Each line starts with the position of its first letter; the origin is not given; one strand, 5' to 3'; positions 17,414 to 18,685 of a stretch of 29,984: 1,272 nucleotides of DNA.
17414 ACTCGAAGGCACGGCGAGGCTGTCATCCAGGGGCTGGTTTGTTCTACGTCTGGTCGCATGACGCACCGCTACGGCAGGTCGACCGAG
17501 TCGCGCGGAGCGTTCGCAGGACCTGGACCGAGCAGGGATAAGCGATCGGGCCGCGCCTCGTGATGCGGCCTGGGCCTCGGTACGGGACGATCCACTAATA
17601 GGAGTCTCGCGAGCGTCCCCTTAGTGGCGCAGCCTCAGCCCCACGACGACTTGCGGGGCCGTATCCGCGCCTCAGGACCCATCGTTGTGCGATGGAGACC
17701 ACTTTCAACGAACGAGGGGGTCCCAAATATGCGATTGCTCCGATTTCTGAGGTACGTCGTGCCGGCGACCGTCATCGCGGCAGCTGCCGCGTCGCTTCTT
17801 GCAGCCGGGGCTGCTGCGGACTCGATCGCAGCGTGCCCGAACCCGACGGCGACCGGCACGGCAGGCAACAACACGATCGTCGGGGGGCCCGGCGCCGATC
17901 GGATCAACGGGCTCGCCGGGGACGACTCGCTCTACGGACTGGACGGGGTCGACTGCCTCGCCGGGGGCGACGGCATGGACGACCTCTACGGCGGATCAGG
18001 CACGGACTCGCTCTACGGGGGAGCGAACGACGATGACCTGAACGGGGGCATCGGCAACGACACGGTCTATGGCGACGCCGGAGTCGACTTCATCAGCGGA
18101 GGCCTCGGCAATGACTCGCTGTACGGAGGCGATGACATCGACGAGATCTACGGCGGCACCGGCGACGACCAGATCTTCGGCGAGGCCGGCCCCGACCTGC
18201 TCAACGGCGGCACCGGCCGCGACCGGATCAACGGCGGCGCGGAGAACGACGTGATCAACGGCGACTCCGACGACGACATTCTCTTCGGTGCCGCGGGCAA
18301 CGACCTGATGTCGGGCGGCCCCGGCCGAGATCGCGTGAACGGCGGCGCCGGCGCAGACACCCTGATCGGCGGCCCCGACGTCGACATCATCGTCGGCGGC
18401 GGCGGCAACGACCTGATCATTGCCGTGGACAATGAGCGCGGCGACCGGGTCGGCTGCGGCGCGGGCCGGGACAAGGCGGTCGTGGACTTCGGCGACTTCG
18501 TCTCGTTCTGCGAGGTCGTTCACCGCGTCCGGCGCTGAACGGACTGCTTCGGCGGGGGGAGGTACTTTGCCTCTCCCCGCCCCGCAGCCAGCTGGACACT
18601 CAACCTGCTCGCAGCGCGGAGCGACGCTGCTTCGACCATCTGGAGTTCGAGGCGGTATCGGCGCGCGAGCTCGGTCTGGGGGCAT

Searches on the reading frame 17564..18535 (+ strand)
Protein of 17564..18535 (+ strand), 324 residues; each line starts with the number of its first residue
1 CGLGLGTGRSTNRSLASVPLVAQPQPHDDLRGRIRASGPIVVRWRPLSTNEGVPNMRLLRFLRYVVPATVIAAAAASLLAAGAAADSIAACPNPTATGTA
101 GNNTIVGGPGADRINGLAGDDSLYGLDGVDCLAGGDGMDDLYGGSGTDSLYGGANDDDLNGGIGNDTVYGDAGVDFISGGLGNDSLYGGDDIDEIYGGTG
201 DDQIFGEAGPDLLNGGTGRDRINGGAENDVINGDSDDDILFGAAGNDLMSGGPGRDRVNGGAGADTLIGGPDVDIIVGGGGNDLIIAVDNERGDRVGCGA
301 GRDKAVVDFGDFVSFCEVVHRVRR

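Call 31: search_protein_families(library=ncbifam, proteins=[window:17564-18535:+], max_evalue=0.0001)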
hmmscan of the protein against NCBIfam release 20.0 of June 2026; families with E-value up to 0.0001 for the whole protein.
window:17564-18535:+ (324 aa): 7 families
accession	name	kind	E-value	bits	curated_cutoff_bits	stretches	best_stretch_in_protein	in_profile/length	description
NF033943.0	RTX_toxin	subfamily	4.3e-32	111.3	1000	3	130-230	688-798/930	RTX family hemolysin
NF033203.1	entero_EhxA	exception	7e-27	94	2000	2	149-296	704-852/997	enterohemolysin EhxA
NF046115.1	Ca_rpt_SMc04171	equivalog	2.8e-26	92.8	625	3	95-175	407-487/574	SMc04171 family calcium-binding repeat protein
NF053766.1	ZapA_metallo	exception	1.1e-14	54.4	940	4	192-247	330-385/483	ZapA family metalloprotease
NF035945.1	Zn_serralysin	subfamily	1.4e-14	54.2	500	1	224-268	324-368/462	serralysin family metalloprotease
NF050046.1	PueAB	exception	9.1e-08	31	670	0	240-285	372-417/616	polyurethane esterase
NF052454.1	BtaGlycanEglC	equivalog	2.7e-05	23.3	700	0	227-291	92-156/459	endo-1,3-1,4-beta-glycanase EglC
